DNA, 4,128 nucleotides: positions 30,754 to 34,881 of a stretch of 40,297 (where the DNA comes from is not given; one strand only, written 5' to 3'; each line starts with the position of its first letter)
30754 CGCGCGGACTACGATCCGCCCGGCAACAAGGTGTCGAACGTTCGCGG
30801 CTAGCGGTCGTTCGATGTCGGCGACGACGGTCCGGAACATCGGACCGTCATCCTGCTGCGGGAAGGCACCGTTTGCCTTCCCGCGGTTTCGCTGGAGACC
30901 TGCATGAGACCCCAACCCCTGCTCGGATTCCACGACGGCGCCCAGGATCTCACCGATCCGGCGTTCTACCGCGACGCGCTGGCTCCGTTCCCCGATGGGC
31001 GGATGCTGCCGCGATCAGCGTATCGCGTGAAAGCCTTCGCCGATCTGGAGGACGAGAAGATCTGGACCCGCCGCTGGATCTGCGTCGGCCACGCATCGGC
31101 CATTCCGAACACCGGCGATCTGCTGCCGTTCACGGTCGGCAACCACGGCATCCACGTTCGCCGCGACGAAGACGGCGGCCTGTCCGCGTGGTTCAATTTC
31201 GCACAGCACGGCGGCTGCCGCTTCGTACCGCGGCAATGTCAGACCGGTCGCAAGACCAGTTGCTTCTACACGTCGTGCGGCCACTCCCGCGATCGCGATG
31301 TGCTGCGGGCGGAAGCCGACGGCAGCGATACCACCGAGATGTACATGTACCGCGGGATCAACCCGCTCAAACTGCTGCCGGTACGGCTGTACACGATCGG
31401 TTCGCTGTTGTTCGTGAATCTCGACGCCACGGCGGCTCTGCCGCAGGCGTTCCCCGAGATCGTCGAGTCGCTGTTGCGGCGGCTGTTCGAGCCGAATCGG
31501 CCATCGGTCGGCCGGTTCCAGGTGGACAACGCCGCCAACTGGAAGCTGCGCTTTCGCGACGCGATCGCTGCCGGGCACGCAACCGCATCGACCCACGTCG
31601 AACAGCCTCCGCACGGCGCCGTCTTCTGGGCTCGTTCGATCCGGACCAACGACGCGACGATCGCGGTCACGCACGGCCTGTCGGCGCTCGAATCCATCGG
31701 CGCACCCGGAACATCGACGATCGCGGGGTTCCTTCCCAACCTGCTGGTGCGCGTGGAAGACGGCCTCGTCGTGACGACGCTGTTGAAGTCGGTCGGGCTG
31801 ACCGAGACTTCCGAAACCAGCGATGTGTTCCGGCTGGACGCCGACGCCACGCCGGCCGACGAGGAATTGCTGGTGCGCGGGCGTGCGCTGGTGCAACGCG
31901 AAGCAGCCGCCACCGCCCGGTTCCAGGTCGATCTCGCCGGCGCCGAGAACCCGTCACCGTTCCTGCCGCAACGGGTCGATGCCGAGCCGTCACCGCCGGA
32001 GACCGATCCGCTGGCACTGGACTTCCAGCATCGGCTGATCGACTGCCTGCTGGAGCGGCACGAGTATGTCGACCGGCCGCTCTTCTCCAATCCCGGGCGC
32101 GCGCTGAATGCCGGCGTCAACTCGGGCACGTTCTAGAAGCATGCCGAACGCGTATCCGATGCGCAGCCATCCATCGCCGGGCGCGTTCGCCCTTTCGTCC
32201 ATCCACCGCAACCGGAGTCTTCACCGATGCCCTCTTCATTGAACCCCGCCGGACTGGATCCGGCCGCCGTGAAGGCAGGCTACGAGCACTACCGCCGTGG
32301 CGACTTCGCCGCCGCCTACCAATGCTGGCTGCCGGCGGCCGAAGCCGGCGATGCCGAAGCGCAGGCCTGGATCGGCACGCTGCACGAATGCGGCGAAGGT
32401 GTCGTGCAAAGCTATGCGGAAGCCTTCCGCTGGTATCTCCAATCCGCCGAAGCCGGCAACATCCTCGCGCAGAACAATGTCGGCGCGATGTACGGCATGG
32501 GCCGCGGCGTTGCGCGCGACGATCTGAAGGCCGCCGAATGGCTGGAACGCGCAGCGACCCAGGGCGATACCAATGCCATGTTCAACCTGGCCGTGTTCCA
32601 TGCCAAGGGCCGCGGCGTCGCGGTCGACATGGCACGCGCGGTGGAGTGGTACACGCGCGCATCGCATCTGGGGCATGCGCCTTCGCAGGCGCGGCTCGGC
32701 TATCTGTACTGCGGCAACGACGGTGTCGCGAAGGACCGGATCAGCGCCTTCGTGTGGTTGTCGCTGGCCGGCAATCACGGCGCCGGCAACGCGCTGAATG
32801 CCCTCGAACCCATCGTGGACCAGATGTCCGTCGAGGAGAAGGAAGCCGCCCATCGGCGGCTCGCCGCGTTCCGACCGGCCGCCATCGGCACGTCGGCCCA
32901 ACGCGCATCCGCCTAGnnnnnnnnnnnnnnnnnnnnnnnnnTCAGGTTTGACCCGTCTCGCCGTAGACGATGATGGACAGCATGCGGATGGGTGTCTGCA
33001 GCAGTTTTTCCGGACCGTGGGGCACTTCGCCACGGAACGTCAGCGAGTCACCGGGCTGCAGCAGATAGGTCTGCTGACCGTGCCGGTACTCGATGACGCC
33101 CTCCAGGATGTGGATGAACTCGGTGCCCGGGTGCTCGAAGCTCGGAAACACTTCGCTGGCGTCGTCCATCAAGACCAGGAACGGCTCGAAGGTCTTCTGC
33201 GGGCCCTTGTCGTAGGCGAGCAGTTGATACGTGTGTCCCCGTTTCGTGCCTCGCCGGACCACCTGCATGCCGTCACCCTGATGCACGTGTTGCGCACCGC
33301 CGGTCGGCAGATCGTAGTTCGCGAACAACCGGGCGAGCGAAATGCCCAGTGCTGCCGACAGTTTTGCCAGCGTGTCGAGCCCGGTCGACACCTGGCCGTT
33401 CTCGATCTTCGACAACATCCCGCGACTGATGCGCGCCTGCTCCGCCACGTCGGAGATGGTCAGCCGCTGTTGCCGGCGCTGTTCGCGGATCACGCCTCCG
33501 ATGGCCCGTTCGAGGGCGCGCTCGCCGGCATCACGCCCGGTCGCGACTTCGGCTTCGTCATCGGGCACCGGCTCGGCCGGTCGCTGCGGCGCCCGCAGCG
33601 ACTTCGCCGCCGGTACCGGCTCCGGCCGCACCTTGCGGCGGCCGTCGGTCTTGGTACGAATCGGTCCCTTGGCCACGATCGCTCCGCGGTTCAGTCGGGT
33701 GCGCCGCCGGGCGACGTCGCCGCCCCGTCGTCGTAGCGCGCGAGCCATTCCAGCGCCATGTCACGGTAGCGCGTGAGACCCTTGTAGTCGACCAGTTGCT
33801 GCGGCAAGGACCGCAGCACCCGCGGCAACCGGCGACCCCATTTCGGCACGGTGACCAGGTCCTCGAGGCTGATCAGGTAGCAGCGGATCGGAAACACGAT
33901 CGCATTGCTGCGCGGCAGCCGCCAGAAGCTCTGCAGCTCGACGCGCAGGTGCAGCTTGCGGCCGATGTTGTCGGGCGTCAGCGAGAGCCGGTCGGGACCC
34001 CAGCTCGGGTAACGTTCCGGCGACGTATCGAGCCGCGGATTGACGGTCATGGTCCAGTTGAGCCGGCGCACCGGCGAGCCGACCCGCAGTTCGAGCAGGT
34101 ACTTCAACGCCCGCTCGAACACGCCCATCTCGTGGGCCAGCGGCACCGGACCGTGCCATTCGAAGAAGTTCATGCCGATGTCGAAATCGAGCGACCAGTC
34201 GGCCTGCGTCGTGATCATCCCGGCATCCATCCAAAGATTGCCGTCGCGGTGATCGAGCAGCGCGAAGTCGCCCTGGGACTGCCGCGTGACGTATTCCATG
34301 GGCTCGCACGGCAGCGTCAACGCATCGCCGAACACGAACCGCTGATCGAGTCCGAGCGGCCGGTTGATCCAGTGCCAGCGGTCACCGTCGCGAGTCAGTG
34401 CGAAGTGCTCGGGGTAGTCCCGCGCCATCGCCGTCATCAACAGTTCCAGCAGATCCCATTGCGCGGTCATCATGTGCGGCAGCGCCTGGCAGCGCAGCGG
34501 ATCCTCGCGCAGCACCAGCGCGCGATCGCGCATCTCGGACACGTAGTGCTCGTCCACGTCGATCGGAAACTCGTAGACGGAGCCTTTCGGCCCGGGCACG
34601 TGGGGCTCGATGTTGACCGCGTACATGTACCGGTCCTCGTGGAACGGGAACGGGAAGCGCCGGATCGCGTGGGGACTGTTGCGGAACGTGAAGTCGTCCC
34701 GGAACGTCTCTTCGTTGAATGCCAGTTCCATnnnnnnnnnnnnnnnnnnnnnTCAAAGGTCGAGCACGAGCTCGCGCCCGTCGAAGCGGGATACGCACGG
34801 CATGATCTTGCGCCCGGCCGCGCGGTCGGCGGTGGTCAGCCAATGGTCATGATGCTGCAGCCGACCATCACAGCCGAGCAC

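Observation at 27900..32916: Second, divergent DMFase-like small/large subunit pair in an apparent operon with an atypical Rieske-like protein and a Sel1-repeat protein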

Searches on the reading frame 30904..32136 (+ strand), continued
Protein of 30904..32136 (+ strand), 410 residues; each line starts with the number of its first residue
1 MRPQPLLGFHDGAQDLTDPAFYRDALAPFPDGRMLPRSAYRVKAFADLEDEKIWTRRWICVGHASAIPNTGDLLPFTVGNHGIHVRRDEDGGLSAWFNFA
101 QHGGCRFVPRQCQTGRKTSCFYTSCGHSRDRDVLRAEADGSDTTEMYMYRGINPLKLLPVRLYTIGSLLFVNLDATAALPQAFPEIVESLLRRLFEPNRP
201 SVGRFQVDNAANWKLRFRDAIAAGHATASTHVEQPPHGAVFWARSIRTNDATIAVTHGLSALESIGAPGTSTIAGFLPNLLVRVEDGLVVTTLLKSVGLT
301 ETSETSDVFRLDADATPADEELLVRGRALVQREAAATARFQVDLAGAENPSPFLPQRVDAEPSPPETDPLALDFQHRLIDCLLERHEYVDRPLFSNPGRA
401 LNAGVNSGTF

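Call 52: fold_search(model_id=the predicted structure, library=pdb)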
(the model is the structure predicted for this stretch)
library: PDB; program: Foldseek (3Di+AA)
matches with E <= 10: 1372; with E <= 0.001: 150
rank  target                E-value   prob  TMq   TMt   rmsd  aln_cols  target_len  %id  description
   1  6y8j                  2.7e-16  1.00  0.55  0.65   7.9       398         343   15  Crystal structure of the apo form of a quaternary ammonium Rieske monooxygenase CntA (released 2020-11-18)
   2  6zgp_G                2.9e-16  1.00  0.57  0.63   7.1       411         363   15  Crystal structure of the quaternary ammonium Rieske monooxygenase CntA in complex with inhibitor MMV12 (MMV020670) (released 2020-11-18)
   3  7vju_C                3.4e-16  1.00  0.52  0.54  12.1       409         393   15  Crystal Structure of terephthalate dioxygenase from Comamonas testosteroni KF1 (released 2022-04-13)
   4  6zgp_K                9.6e-16  1.00  0.54  0.61   8.5       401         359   15  Crystal structure of the quaternary ammonium Rieske monooxygenase CntA in complex with inhibitor MMV12 (MMV020670) (released 2020-11-18)
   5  6y9d_A                1.4e-15  1.00  0.54  0.62   8.3       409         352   14  Crystal structure of the quaternary ammonium Rieske monooxygenase CntA in complex with substrate L-Carnitine (released 2020-11-18)
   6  6y8s                  2.2e-15  1.00  0.56  0.65   7.2       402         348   14  Crystal structure of the quaternary ammonium Rieske monooxygenase CntA in complex with substrate gamma-butyrobetaine (released 2020-11-18)
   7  6zgp_I                3.1e-15  1.00  0.55  0.62   7.1       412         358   14  Crystal structure of the quaternary ammonium Rieske monooxygenase CntA in complex with inhibitor MMV12 (MMV020670) (released 2020-11-18)
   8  6zgp_H                3.2e-15  1.00  0.53  0.60   8.0       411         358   14  Crystal structure of the quaternary ammonium Rieske monooxygenase CntA in complex with inhibitor MMV12 (MMV020670) (released 2020-11-18)
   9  6zgp_A                3.6e-15  1.00  0.54  0.60   8.8       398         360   14  Crystal structure of the quaternary ammonium Rieske monooxygenase CntA in complex with inhibitor MMV12 (MMV020670) (released 2020-11-18)
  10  6zgp_F                4.0e-15  1.00  0.57  0.64   6.8       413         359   14  Crystal structure of the quaternary ammonium Rieske monooxygenase CntA in complex with inhibitor MMV12 (MMV020670) (released 2020-11-18)
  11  7vju_A                4.0e-15  1.00  0.53  0.57  10.8       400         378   16  Crystal Structure of terephthalate dioxygenase from Comamonas testosteroni KF1 (released 2022-04-13)
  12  3n0q                  4.8e-15  1.00  0.56  0.57   7.4       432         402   13  Crystal structure of a Putative aromatic-ring hydroxylating dioxygenase (TM1040_3219) from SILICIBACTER SP. TM1040 at 1. (released 2010-06-09)
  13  4quq                  5.9e-15  1.00  0.58  0.59   9.3       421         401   14  Crystal structure of stachydrine demethylase in complex with azide (released 2015-07-15)
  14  6zgp_C                6.3e-15  1.00  0.54  0.62   9.4       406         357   14  Crystal structure of the quaternary ammonium Rieske monooxygenase CntA in complex with inhibitor MMV12 (MMV020670) (released 2020-11-18)
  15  6y9c                  7.4e-15  1.00  0.56  0.63   8.0       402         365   15  The structure of a quaternary ammonium Rieske monooxygenase reveals insights into carnitine oxidation by gut microbiota  (released 2021-03-31)
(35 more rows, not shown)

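Call 58: search_solved_structures(query=L003:41-1366:+, show_alignments=1, max_evalue=1e-10)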
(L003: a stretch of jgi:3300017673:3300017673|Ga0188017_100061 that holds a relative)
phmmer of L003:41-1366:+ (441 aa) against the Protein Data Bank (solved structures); distinct sequences matched with E-value up to 1e-10: 7.
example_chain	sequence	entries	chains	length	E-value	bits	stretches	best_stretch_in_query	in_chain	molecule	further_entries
8tg1_A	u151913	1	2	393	1.3e-80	274.7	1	44-417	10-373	Extracellular ligand-binding receptor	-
7s6f_A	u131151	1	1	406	2.7e-64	220.9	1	48-415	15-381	Putative urea ABC transporter, urea binding protein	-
7s6e_A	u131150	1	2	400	1.3e-63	218.8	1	47-413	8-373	Urea ABC transporter, periplasmic urea-binding protein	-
8hic_A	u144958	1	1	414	1e-60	209.1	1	47-415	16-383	Putative urea ABC transporter, substrate binding protein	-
1pea_A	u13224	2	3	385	2.6e-49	171.6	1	51-418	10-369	AMIDASE OPERON | AMIC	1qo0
1qnl_A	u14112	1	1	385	1.3e-48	169.3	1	51-418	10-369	ALIPHATIC AMIDASE EXPRESSION-REGULATING PROTEIN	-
4gnr_A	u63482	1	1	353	7.8e-11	44.8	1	47-320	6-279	ABC transporter substrate-binding protein-branched chain amino acid transport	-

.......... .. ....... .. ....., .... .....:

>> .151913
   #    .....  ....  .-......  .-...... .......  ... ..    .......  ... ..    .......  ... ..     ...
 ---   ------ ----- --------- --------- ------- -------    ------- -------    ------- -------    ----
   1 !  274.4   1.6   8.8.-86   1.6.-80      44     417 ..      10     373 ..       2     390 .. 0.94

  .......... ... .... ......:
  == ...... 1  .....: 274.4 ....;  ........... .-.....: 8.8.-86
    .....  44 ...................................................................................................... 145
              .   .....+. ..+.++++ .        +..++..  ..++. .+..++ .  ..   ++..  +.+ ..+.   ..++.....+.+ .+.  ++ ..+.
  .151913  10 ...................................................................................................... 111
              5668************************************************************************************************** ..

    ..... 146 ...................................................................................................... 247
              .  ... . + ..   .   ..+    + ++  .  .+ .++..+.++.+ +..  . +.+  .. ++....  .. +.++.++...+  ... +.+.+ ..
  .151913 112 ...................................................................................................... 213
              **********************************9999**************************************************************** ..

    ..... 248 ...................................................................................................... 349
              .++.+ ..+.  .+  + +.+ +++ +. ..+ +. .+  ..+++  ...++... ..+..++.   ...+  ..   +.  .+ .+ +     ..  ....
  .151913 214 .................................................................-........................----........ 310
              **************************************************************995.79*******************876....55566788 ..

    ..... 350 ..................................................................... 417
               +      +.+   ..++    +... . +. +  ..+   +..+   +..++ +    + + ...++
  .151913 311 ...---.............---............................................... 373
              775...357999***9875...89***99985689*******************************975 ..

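Call 81: find_encoding_contigs(protein=P0001, flank=1000, max_places=2)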
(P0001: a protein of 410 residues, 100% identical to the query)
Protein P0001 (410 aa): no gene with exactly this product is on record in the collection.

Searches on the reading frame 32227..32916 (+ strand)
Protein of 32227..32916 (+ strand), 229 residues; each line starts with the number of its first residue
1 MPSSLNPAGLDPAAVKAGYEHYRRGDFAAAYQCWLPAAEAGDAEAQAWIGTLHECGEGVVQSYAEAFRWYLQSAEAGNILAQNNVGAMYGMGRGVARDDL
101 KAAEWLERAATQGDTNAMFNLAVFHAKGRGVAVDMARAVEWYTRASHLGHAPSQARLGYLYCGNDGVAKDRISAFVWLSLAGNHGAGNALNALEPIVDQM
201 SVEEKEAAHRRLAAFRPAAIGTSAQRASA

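Call 4: search_protein_families(library=pfam, proteins=[window:32227-32916:+], max_evalue=0.01)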
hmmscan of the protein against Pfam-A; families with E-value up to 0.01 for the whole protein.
window:32227-32916:+ (229 aa): 1 family
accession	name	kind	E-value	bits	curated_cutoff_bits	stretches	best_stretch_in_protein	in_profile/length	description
PF08238.18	Sel1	-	2.7e-33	113.6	30.7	4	80-114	2-36/36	Sel1 repeat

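Call 7: search_protein_families(library=ncbifam, proteins=[window:32227-32916:+], max_evalue=0.01)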
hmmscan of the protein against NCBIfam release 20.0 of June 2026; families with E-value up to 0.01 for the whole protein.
window:32227-32916:+ (229 aa): 5 families
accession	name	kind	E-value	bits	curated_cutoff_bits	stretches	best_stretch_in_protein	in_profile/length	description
NF033786.1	phenyl_MerG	equivalog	4.9e-27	95.3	350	2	73-207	59-202/217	phenylmercury resistance protein MerG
NF038194.1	AlgK_TPR_lipo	equivalog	1.8e-11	43.4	700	1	75-217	294-435/448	alginate biosynthesis TPR repeat lipoprotein AlgK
NF045484.1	TransRegExoR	equivalog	3.7e-08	32.9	450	1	137-181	61-105/267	exopolysaccharide production regulator ExoR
NF047621.1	FlgprotMotXVib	equivalog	5e-08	32.6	330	1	86-178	79-171/211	flagellar protein MotX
NF052556.1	NtrsucLyaStm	equivalog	0.00011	21.2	650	1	32-137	34-143/466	nitrosuccinate lyase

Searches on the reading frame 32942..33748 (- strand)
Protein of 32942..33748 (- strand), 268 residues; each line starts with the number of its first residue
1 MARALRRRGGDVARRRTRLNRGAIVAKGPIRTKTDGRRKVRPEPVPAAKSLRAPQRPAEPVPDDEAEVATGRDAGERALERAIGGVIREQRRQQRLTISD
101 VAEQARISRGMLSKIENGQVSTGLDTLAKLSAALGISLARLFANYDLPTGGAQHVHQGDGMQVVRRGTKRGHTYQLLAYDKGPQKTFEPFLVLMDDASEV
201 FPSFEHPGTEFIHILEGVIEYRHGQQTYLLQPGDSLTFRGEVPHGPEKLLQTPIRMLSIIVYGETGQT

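Call 4: search_protein_families(library=pfam, proteins=[window:32942-33748:-], max_evalue=0.01)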
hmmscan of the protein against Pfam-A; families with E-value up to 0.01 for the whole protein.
window:32942-33748:- (268 aa): 10 families
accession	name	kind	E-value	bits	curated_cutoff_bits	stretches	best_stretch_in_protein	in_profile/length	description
PF01381.28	HTH_3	-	5.4e-13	49.2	23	1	87-140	1-54/55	Helix-turn-helix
PF07883.17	Cupin_2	-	4.5e-12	45.9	27.2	1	199-259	9-69/70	Cupin domain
PF12844.13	HTH_19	-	3.4e-09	36.9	30.2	1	87-146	4-63/64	Helix-turn-helix domain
PF13560.12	HTH_31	-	5.8e-08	33.4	27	1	83-139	2-59/64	Helix-turn-helix domain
PF13443.12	HTH_26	-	4.3e-06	27.3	22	1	87-139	2-55/63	Cro/C1-type HTH DNA-binding domain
PF13413.12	HTH_25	-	6.9e-06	26.2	24.6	1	87-121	2-36/62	Helix-turn-helix domain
PF02311.25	AraC_binding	-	3.1e-05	24.2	21.1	1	200-245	15-60/135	AraC-like ligand binding domain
PF05899.18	Cupin_3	-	0.00079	19.5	23.5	1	209-239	26-57/74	EutQ-like cupin domain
PF12973.13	Cupin_7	-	0.0058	16.9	27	0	197-226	42-71/105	ChrR Cupin-like domain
PF13744.12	HTH_37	-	0.0088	16.3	27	0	82-136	18-73/80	Helix-turn-helix domain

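Call 43: search_protein_families(library=ncbifam, proteins=[window:32942-33748:-], max_evalue=0.00001)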
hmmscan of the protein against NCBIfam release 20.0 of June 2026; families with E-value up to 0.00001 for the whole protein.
window:32942-33748:- (268 aa): 6 families
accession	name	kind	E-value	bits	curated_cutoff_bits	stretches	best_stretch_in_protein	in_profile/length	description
NF007408.0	PRK09943.1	equivalog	1.1e-11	44.6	211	1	82-258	7-178/185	HTH-type transcriptional regulator PuuR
NF041677.1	trans_regClgR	equivalog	1.8e-08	34.4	170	1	79-144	5-70/113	transcriptional regulator ClgR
TIGR03070.1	couple_hipB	subfamily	2.2e-08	33.9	71.65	1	82-138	2-58/58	type II toxin-antitoxin system Y4mF family antitoxin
NF006015.0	PRK08154.1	subfamily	1.1e-07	31.4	204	1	63-146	11-94/314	anaerobic benzoate catabolism transcriptional regulator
NF046032.1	TransRegSlrRBacil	equivalog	1.2e-07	31.9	250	1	83-144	2-64/149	HTH-type transcriptional regulator SlrR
TIGR00270.2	TIGR00270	equivalog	5.7e-06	26.2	110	1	79-140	72-133/159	multiprotein bridging factor aMBF1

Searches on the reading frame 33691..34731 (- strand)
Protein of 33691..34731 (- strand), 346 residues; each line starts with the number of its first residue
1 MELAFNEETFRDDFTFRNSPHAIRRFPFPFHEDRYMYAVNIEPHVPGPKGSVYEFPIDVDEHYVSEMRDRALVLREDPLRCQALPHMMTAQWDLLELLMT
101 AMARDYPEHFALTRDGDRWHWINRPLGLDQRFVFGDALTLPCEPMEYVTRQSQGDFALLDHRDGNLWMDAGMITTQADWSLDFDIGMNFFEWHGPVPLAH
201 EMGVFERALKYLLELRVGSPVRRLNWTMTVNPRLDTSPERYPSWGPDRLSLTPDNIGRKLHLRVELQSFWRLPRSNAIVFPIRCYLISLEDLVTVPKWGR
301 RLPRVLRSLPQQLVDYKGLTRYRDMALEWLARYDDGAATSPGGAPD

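Call 4: search_protein_families(library=pfam, proteins=[window:33691-34731:-], max_evalue=0.01)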
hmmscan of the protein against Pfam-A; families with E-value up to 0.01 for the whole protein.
window:33691-34731:- (346 aa): 1 family
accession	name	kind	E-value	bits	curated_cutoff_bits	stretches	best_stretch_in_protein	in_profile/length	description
PF11927.14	HODM_asu-like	-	8.4e-70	235.7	25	1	57-326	11-272/273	Haem-dependent oxidative N-demethylase, alpha subunit-like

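Call 7: search_protein_families(library=ncbifam, proteins=[window:33691-34731:-], max_evalue=0.01)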
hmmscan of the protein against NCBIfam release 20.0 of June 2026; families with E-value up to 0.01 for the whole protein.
window:33691-34731:- (346 aa): 0 families
